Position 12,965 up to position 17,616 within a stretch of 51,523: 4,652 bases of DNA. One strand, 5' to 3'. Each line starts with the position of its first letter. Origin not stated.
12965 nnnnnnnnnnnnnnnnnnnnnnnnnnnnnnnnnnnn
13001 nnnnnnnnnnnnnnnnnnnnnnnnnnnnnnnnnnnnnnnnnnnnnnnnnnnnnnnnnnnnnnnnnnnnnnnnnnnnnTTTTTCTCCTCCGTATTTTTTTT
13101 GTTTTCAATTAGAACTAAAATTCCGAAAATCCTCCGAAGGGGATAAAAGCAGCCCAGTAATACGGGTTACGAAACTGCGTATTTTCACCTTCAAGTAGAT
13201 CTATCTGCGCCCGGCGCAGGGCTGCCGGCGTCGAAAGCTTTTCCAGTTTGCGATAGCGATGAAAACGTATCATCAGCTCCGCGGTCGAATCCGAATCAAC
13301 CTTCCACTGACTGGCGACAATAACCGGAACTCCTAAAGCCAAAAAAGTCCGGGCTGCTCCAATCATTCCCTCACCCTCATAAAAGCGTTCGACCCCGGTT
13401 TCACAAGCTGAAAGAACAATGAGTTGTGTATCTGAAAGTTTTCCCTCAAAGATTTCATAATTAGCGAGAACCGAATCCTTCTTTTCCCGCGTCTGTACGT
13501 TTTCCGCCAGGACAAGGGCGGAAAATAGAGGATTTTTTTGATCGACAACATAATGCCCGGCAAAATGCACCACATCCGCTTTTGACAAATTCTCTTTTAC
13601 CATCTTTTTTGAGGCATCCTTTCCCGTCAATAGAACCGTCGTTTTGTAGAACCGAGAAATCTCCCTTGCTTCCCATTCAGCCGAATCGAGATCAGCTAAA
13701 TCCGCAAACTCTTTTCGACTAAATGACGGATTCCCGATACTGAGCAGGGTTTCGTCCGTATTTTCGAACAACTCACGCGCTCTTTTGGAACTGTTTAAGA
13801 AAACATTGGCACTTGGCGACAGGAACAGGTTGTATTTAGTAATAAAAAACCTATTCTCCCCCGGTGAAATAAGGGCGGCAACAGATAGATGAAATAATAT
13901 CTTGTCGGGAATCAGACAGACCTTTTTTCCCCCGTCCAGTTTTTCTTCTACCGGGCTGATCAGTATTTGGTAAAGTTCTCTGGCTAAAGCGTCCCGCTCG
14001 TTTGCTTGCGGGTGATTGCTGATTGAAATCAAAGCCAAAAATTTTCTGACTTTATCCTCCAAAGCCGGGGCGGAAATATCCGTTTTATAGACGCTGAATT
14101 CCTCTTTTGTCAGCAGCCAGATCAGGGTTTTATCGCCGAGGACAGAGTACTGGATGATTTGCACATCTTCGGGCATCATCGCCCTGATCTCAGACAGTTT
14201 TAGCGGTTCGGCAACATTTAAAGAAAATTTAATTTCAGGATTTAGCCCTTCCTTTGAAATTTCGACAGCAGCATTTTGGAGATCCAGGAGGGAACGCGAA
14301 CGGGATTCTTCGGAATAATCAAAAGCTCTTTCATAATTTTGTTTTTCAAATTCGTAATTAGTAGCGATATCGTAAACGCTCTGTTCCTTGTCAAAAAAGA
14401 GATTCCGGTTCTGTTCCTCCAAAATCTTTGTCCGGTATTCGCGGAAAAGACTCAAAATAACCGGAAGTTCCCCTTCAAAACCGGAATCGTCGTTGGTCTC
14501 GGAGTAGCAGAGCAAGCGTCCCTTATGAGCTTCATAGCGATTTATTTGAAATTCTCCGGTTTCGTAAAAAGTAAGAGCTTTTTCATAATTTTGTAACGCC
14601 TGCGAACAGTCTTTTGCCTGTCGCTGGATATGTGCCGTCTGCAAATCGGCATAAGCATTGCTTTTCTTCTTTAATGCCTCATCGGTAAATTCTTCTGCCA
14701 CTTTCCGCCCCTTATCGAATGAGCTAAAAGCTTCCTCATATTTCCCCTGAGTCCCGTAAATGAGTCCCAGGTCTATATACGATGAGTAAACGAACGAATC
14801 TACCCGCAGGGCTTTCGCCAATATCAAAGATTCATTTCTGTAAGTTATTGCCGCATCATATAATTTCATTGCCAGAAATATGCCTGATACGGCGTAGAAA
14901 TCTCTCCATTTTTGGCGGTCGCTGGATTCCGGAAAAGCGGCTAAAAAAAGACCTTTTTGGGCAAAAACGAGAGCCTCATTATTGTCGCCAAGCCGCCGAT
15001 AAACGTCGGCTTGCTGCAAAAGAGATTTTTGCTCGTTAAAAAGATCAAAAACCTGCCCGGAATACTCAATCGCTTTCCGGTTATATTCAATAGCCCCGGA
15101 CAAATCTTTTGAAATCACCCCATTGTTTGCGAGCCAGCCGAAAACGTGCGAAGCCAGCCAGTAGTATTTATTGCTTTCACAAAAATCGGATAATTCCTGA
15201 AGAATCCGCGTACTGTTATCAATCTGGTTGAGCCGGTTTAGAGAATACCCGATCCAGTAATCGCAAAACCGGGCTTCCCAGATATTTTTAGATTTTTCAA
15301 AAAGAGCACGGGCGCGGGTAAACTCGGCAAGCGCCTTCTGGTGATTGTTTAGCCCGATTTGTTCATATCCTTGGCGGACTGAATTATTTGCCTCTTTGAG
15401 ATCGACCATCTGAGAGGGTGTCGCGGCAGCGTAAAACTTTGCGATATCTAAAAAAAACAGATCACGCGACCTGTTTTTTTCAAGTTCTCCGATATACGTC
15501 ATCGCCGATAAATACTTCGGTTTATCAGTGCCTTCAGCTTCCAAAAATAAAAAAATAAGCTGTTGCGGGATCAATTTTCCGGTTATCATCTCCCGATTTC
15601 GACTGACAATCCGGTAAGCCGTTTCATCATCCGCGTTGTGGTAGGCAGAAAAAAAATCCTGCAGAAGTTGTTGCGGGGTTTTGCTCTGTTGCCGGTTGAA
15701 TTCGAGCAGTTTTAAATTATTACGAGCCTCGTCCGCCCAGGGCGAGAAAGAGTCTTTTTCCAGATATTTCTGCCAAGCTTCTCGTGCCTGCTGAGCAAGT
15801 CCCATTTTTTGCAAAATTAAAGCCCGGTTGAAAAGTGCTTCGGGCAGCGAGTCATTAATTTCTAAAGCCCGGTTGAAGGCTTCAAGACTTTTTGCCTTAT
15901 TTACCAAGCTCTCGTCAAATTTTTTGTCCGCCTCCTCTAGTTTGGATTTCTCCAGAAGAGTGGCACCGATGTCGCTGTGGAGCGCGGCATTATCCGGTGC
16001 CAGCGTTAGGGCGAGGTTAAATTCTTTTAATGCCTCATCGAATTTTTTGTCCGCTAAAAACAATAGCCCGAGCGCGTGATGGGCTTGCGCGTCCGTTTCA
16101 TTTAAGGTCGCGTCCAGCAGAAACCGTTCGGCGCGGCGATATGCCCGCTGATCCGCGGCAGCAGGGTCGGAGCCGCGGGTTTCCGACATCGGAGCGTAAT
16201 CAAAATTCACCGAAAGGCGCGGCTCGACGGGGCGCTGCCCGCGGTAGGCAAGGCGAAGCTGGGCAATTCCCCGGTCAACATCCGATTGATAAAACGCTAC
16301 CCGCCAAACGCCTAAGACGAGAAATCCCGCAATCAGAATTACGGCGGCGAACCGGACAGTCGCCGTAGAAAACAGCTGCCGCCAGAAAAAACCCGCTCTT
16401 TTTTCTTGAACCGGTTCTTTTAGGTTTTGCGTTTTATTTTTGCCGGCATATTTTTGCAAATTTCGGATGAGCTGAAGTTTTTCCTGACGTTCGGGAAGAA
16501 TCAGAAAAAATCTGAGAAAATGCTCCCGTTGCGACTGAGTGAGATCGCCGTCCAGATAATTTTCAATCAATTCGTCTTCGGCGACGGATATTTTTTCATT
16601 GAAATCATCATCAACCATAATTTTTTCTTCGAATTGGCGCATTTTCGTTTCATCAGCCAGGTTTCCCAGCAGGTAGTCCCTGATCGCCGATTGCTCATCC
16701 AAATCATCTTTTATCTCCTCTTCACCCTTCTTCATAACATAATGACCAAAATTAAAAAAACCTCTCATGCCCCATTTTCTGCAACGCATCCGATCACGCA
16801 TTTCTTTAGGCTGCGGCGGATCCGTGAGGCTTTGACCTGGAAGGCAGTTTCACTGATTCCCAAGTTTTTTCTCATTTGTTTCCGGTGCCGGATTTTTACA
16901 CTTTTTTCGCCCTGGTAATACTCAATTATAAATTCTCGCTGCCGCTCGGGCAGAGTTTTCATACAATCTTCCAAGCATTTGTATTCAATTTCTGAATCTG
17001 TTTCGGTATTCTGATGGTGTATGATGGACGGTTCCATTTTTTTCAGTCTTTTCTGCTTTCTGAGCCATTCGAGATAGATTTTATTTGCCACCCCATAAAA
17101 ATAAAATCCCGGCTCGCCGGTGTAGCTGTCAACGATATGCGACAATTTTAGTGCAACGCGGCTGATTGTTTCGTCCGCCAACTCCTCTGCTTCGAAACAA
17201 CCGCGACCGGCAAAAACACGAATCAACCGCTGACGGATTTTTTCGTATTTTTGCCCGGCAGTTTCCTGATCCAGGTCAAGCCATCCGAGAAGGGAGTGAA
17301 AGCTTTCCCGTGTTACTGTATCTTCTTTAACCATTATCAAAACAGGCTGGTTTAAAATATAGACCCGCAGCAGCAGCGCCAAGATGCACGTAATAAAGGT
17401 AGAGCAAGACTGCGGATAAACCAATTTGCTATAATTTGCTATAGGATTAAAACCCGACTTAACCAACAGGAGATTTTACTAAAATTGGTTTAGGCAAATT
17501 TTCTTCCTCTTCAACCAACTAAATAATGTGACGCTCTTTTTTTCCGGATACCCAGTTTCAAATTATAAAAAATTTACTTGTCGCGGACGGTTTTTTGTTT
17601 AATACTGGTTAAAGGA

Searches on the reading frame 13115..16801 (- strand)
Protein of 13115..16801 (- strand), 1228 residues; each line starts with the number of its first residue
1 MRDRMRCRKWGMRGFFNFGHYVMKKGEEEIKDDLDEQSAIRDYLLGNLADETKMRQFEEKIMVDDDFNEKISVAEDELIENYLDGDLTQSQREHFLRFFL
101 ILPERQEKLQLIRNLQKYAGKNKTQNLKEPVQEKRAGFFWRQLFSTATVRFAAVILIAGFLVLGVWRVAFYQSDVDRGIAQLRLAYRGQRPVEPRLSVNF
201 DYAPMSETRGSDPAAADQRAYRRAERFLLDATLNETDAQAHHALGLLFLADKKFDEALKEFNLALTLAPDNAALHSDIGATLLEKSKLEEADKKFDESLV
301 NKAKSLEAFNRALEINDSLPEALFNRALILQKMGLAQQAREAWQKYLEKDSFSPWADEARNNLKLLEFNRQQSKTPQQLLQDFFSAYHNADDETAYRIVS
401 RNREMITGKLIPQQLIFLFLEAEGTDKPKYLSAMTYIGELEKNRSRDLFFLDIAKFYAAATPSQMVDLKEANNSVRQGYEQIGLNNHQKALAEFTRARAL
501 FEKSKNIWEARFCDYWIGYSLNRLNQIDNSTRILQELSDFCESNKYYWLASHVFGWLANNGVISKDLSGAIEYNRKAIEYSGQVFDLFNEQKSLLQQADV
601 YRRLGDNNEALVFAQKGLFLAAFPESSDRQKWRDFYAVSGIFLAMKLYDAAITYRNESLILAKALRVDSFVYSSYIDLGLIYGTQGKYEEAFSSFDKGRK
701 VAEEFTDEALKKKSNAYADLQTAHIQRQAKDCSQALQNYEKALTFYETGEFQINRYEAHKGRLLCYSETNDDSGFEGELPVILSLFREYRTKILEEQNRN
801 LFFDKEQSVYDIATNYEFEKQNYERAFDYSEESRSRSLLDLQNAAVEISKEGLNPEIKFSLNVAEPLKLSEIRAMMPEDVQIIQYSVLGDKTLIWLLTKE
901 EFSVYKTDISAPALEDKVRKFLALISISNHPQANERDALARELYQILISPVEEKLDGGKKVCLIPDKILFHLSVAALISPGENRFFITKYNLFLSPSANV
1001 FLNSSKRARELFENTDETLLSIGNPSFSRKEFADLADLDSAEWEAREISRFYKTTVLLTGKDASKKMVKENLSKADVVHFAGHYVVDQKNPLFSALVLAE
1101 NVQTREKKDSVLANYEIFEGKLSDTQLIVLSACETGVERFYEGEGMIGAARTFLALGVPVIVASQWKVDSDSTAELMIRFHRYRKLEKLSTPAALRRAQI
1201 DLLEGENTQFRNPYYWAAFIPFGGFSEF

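Call 3: search_protein_families(library=pfam, proteins=[window:13115-16801:-], max_evalue=0.01)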
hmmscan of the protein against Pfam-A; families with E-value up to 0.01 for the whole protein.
window:13115-16801:- (1228 aa): 13 families
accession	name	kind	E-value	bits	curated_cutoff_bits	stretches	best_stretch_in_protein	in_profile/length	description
PF12770.12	CHAT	-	3.5e-62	210.9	24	1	938-1223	2-288/289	CHAT domain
PF07719.23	TPR_2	-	7.4e-17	60.5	27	1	238-271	1-34/34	Tetratricopeptide repeat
PF13424.12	TPR_12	-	2.9e-16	59.8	30.1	3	677-747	8-76/77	Tetratricopeptide repeat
PF00515.34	TPR_1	-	5.9e-16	58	27.8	1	238-271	1-34/34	Tetratricopeptide repeat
PF13414.12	TPR_11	-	5.1e-13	48.9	26.8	2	304-334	12-42/42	TPR repeat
PF13431.12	TPR_17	-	1.7e-11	43.9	24.4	0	308-341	1-34/34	Tetratricopeptide repeat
PF13181.12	TPR_8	-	3.6e-10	39.6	25.7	0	238-271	1-34/34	Tetratricopeptide repeat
PF13428.12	TPR_14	-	1.3e-07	32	23.5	0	239-275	2-38/44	Tetratricopeptide repeat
PF13371.12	TPR_9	-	6.7e-06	26.5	35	1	304-361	13-70/73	Tetratricopeptide repeat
PF13174.12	TPR_6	-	0.00014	22.7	26.3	0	321-349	1-29/33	Tetratricopeptide repeat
PF13176.12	TPR_7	-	0.0038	17.6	27.9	0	240-270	1-31/36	Tetratricopeptide repeat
PF14559.12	TPR_19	-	0.0043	17.8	25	1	249-291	2-44/68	Tetratricopeptide repeat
PF13432.12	TPR_16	-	0.0054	17.6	32.7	0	214-272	6-65/65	Tetratricopeptide repeat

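Call 4: search_protein_families(library=padloc, proteins=[window:13115-16801:-], max_evalue=0.01)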
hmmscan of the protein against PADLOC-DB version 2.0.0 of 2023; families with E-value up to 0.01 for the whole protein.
window:13115-16801:- (1228 aa): 1 family
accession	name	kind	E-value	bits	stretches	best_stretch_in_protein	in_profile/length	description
PDLC01169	TPR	-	2.6e-05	21.7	1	646-751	123-221/252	TPR repeats containing protein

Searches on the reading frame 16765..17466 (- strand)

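Call 3: search_protein_families(library=pfam, proteins=[window:16765-17466:-], max_evalue=0.01)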
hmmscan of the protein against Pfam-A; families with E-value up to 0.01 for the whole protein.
window:16765-17466:- (233 aa): 1 family
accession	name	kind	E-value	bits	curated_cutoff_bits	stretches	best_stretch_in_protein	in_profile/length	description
PF08281.18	Sigma70_r4_2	-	0.00034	20.6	25.7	0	163-190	2-29/54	Sigma-70, region 4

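Call 4: search_protein_families(library=padloc, proteins=[window:16765-17466:-], max_evalue=0.01)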
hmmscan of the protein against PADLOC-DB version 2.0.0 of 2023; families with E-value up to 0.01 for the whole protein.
window:16765-17466:- (233 aa): 0 families
